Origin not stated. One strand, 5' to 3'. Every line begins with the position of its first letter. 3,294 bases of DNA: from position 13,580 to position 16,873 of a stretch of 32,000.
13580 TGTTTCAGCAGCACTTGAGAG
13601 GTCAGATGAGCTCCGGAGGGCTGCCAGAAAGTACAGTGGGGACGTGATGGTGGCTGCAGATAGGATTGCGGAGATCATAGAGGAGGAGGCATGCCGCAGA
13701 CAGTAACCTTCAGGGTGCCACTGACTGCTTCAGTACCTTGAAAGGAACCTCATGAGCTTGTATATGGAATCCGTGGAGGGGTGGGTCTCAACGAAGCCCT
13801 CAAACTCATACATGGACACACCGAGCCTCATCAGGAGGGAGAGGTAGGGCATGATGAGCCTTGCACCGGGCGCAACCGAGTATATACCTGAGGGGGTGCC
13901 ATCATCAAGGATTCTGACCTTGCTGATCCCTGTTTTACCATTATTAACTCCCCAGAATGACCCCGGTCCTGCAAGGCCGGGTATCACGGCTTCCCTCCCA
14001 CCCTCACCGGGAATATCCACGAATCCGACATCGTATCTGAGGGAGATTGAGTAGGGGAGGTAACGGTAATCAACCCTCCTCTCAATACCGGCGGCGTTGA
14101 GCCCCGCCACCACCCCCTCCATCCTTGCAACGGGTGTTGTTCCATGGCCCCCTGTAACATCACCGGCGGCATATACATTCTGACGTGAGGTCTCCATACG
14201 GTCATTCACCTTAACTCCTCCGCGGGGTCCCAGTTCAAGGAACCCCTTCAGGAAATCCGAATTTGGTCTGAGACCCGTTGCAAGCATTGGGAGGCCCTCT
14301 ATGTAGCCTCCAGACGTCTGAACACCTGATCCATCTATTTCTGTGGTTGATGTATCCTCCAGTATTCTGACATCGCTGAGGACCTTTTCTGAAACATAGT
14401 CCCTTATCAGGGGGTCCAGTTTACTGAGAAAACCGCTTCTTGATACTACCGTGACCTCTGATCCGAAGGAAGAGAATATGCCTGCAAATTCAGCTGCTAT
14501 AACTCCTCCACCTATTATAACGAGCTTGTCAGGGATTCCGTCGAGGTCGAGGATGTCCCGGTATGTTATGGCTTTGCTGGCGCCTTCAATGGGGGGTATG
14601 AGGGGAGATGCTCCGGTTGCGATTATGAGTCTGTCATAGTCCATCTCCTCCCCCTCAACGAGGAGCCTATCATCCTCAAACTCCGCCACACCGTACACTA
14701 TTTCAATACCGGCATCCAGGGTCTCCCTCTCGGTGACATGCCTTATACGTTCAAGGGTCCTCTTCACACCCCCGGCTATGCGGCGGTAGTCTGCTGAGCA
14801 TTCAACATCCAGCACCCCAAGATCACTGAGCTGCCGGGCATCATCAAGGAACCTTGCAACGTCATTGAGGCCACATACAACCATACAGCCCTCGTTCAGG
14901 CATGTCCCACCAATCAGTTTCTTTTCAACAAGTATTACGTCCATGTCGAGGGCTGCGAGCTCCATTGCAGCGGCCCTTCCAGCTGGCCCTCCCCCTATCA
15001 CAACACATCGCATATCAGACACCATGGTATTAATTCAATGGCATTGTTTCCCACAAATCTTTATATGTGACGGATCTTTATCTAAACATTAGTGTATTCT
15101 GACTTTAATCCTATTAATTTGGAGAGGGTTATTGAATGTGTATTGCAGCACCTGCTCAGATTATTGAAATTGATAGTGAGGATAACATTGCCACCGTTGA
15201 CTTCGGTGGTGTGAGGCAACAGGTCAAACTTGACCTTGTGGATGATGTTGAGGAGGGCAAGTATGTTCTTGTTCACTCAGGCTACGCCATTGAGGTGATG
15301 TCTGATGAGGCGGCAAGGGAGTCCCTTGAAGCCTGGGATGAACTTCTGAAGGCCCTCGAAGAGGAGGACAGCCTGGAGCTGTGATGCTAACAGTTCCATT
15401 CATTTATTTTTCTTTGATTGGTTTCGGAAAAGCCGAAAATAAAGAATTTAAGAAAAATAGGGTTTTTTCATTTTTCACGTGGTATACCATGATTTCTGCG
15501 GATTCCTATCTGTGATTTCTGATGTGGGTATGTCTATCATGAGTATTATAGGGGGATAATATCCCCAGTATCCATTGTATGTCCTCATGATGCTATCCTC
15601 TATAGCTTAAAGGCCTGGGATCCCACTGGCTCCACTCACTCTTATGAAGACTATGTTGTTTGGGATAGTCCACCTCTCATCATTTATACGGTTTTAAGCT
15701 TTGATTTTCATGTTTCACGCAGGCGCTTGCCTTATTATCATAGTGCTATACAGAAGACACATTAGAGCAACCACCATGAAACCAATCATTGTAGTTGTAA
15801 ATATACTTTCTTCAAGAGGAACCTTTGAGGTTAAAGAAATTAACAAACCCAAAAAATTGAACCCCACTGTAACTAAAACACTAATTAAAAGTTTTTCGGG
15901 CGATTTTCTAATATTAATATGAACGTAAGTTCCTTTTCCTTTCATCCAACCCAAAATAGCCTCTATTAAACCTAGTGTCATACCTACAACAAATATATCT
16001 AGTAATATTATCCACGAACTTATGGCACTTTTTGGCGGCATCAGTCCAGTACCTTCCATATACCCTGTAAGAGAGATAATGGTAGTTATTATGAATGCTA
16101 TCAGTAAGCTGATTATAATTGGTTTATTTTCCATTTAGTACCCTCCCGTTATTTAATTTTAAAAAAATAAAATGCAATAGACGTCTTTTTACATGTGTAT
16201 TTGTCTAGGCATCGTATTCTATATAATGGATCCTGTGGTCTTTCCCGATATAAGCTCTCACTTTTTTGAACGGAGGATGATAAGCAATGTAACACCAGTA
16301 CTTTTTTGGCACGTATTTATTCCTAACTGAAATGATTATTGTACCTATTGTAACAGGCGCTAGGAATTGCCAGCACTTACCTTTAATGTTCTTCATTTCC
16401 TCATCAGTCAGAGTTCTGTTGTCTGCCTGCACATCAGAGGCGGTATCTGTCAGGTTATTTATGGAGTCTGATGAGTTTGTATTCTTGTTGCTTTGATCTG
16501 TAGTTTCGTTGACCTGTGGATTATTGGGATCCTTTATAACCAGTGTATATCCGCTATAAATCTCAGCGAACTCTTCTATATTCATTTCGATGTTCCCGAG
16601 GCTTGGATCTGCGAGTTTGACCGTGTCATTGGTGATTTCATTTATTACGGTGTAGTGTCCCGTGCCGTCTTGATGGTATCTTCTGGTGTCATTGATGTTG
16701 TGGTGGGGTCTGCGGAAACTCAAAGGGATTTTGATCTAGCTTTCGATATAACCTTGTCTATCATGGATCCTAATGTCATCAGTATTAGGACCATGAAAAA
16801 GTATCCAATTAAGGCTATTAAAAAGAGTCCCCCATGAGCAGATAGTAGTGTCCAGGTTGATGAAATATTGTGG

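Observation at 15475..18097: Candidate polymorphic toxin/archaeocin-immunity locus: secreted C39-like peptidase with exchangeable C-terminal tails plus a downstream orphan tail-immunity module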

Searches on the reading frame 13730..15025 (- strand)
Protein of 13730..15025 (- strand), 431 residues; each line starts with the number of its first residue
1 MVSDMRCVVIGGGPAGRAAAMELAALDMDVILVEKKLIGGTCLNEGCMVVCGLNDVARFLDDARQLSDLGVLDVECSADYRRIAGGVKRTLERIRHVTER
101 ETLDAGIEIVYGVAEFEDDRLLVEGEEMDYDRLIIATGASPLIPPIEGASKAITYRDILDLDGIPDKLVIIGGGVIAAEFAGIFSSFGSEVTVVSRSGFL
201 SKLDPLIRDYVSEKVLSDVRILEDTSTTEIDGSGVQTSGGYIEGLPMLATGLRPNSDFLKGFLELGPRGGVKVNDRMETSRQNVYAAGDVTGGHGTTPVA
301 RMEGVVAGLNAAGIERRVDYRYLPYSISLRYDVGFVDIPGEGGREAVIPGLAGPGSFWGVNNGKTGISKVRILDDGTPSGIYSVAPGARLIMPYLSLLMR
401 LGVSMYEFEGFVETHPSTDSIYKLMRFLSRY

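Call 65: search_protein_families(library=pfam, proteins=[window:13730-15025:-], max_evalue=1)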
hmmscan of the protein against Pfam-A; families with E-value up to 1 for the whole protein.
window:13730-15025:- (431 aa): 21 families
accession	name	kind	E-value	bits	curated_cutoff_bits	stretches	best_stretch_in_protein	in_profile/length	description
PF07992.20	Pyr_redox_2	-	1e-53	183.1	26.1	1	6-304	2-291/291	Pyridine nucleotide-disulphide oxidoreductase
PF00070.33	Pyr_redox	-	1.1e-18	67.9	22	2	167-236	1-72/82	Pyridine nucleotide-disulphide oxidoreductase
PF13738.12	Pyr_redox_3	-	5.7e-17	62.3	30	1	8-288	1-305/305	Pyridine nucleotide-disulphide oxidoreductase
PF00890.30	FAD_binding_2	-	3.1e-07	30.4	20.4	2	8-36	3-31/414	FAD binding domain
PF01134.28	GIDA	-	3.8e-07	29.9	22.1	2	7-47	2-40/391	Glucose inhibited division protein A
PF13241.12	NAD_binding_7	-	1.2e-06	29.5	22.1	2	167-217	9-60/104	Putative NAD(P)-binding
PF12831.13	FAD_oxidored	-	1.5e-06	28.2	27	1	8-56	3-52/416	FAD dependent oxidoreductase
PF02826.25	2-Hacid_dh_C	-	3.4e-05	23.7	25.1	2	167-198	38-69/178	D-isomer specific 2-hydroxyacid dehydrogenase, NAD binding domain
PF01266.30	DAO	-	5.1e-05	23.4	27.9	1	7-41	2-38/353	FAD dependent oxidoreductase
PF01946.23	Thi4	-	0.0017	18.1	26.2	1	5-49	18-63/235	Thi4 family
PF03486.20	HI0933_like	-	0.0022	17.9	50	1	7-36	3-32/244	HI0933-like protein Rossmann domain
PF01262.27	AlaDh_PNT_C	-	0.0051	16.7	23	1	3-35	27-59/214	Alanine dehydrogenase/PNT, C-terminal domain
PF13450.12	NAD_binding_8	-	0.0059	17.3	21.9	1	9-42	1-35/68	NAD(P)-binding Rossmann-like domain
PF01494.25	FAD_binding_3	-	0.013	15.1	22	1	7-35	4-32/349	FAD binding domain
PF02254.24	TrkA_N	-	0.024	15.4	23.8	1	8-36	2-30/116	TrkA-N domain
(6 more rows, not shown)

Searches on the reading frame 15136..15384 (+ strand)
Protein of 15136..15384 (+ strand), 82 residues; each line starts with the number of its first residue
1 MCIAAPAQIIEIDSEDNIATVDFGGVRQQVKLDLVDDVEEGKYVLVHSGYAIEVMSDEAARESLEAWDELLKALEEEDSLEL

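Call 65: search_protein_families(library=pfam, proteins=[window:15136-15384:+], max_evalue=1)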
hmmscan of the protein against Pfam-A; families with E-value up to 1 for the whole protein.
window:15136-15384:+ (82 aa): 3 families
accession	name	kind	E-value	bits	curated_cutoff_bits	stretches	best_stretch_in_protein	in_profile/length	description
PF01455.23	HupF_HypC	-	3.5e-26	91.6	28.5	1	1-67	1-65/65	HupF/HypC family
PF20297.4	MSSS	-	0.019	15.1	26.8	1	7-32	14-39/42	MutS2 and Smr-associated SH3 domain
PF19651.4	DUF6154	-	0.094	13.6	27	1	15-63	19-70/79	Family of unknown function (DUF6154)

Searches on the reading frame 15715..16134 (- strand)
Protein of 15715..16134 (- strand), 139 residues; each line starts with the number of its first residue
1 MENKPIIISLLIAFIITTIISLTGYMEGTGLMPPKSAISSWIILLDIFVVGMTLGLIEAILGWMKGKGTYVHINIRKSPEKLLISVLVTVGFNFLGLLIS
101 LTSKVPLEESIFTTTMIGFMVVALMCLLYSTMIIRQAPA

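Call 5: search_protein_families(library=pfam, proteins=[window:15715-16134:-], max_evalue=1)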
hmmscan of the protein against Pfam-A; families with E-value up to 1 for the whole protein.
window:15715-16134:- (139 aa): 2 families
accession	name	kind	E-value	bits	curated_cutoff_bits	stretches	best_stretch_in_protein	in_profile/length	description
PF04123.18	DUF373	-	0.34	10.7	28.3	1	6-124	220-335/335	Domain of unknown function (DUF373)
PF09843.14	DUF2070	-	0.56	8.9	30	1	8-136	16-125/561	Predicted membrane protein (DUF2070)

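Call 12: search_protein_families(library=ncbifam, proteins=[window:15715-16134:-], max_evalue=10)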
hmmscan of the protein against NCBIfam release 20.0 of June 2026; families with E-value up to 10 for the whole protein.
window:15715-16134:- (139 aa): 2 families
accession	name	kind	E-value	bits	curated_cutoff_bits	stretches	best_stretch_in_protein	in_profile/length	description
NF040862.1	pufB_517_ASD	equivalog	0.14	12.1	61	1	110-125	15-30/42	light-harvesting antenna LH1, beta subunit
NF038216.1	ABZJ_00895_fam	subfamily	6.8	6.6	33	1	6-64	67-127/134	ABZJ_00895 family protein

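Call 63: search_protein_representatives(protein=window:15715-16134:-)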
Query: 139 residues. Proteins with E-value up to 0.001 (for the whole library): 12; up to 1e-10: 4; up to 1e-30: 2. The best 12 are listed.
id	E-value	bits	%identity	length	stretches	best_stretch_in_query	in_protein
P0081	4.9e-78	275.8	99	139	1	1-139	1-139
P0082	7.2e-35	136.2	88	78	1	61-139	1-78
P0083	1.7e-12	63.9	30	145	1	2-138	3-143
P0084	2.1e-12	63.6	36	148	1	2-138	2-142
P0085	2.2e-10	57.0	34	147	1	3-137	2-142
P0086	4.7e-10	56.0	36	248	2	1-126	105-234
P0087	5.7e-09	52.5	29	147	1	1-133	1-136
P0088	1.2e-08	51.5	33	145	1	1-132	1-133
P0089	4.2e-07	46.5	36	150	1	7-136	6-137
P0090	5.5e-07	46.1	30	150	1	2-138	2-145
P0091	1.7e-04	38.0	32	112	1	1-99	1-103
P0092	2.4e-04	37.5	40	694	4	84-124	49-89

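Call 96: list_cluster_members(proteins=[window:15715-16134:-, window:16720-17085:-, P0048, P0005])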
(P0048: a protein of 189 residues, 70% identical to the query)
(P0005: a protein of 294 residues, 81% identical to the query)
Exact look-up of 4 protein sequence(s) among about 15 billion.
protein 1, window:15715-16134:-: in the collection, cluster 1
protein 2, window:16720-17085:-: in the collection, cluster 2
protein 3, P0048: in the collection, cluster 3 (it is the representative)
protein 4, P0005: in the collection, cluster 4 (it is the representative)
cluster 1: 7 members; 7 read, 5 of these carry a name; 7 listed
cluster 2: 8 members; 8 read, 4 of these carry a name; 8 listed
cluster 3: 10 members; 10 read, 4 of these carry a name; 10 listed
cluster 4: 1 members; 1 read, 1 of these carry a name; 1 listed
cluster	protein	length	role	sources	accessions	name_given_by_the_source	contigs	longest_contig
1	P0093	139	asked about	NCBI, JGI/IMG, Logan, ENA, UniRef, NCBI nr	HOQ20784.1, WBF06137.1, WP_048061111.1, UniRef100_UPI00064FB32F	hypothetical protein ISG35_07905 [Methanothermobacter thermautotrophicus] | hypothetical protein n=1 Tax=Methanothermobacter thermautotrophicus TaxID=145262 ... | hypothetical protein [Methanothermobacter thermautotrophicus]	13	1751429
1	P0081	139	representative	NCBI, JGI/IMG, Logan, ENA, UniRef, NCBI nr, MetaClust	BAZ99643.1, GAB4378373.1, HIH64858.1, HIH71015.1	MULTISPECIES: hypothetical protein [unclassified Methanothermobacter] | hypothetical protein | Uncharacterized protein n=1 Tax=Methanothermobacter thermautotrophicus TaxID=145262 ...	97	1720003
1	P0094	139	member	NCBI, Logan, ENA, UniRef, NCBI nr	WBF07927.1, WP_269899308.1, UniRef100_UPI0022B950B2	hypothetical protein [Methanothermobacter thermautotrophicus] | hypothetical protein n=1 Tax=Methanothermobacter thermautotrophicus TaxID=145262 ...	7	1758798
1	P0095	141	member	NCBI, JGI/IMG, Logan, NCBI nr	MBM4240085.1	MAG: hypothetical protein FJ150_00130 [Euryarchaeota archaeon] | hypothetical protein [Euryarchaeota archaeon]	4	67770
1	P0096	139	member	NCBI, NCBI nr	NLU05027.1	MAG: hypothetical protein GXW97_08925 [Methanothermobacter sp.] | hypothetical protein [Methanothermobacter sp.]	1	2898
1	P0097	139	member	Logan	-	-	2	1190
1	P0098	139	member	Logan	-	-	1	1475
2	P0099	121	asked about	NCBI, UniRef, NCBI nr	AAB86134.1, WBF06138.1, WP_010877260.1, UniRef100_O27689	unknown [Methanothermobacter thermautotrophicus str. Delta H] | DUF5518 domain-containing protein n=1 Tax=Methanothermobacter thermautotrophicus (strain ... | hypothetical protein [Methanothermobacter thermautotrophicus]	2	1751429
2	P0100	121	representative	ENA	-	-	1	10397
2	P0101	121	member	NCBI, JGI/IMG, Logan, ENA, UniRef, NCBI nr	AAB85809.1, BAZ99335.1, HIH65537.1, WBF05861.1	hypothetical protein [Methanothermobacter thermautotrophicus] | hypothetical protein | DUF5518 domain-containing protein n=3 Tax=Methanobacteriaceae TaxID=2159 ...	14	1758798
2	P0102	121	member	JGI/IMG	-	hypothetical protein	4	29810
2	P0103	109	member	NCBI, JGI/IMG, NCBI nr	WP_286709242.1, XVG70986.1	hypothetical protein [Methanothermobacter sp. EMTCatA1] | hypothetical protein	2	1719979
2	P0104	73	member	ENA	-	-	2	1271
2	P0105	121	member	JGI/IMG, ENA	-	-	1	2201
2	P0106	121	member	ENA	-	-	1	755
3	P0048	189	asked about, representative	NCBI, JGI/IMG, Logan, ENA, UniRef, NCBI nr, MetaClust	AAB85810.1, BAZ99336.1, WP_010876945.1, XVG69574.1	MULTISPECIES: cysteine peptidase family C39 domain-containing protein ... | predicted double-glycine peptidase | Peptidase C39 domain-containing protein n=1 Tax=Methanothermobacter thermautotrophicus ...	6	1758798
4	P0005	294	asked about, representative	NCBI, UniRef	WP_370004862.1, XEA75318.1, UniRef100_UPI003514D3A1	C39 family peptidase [Methanothermobacter sp. KEPCO 2] | C39 family peptidase n=1 Tax=Methanothermobacter sp. KEPCO 2 TaxID=3240977 ...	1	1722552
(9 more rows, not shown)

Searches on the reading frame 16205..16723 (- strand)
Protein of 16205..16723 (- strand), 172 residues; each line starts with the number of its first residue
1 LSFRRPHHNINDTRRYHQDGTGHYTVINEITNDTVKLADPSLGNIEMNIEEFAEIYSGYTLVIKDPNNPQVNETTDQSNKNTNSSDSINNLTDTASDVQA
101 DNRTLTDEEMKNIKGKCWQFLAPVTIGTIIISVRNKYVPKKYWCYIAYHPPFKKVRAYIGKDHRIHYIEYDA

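Call 5: search_protein_families(library=pfam, proteins=[window:16205-16723:-], max_evalue=1)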
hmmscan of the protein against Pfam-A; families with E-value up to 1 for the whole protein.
window:16205-16723:- (172 aa): 3 families
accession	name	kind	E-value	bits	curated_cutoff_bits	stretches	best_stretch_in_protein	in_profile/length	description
PF03412.21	Peptidase_C39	-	7.4e-12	45.7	22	1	17-67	81-132/133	Peptidase C39 family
PF03773.19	ArsP_1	-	0.02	14.5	32.3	1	75-153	145-211/294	Predicted permease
PF07852.16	DUF1642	-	0.028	15.3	27.8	1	59-125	72-138/138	Protein of unknown function (DUF1642)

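Call 12: search_protein_families(library=ncbifam, proteins=[window:16205-16723:-], max_evalue=10)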
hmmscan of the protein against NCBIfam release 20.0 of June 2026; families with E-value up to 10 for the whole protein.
window:16205-16723:- (172 aa): 7 families
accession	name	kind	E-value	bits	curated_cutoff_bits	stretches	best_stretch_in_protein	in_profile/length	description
NF045998.1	cleave_ABC_plasm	equivalog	3.7e-10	38.7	500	1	18-83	83-149/673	Mbov_0121 family peptidase domain-containing ABC transporter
NF050078.1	pilus_FilB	exception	3.3e-05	23.4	475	1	20-73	154-207/277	putative pilus system C39 family peptidase FilB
TIGR03796.1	NHLM_micro_ABC1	equivalog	0.00042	18.6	853.3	1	23-69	86-132/710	NHLP family bacteriocin export ABC transporter peptidase/permease/ATPase subunit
NF058616.2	C39_FapD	equivalog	0.0016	17.8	330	1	20-78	135-193/224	fibril amyloid maturation endopeptidase FapD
TIGR01193.1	bacteriocin_ABC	subfamily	0.014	13.9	523.85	1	20-68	83-133/708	peptide cleavage/export ABC transporter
TIGR00746.1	arcC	equivalog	0.03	13.4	358.25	1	40-126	23-108/309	carbamate kinase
NF009008.0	PRK12354.1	subfamily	0.09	11.9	361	1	41-83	24-66/308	carbamate kinase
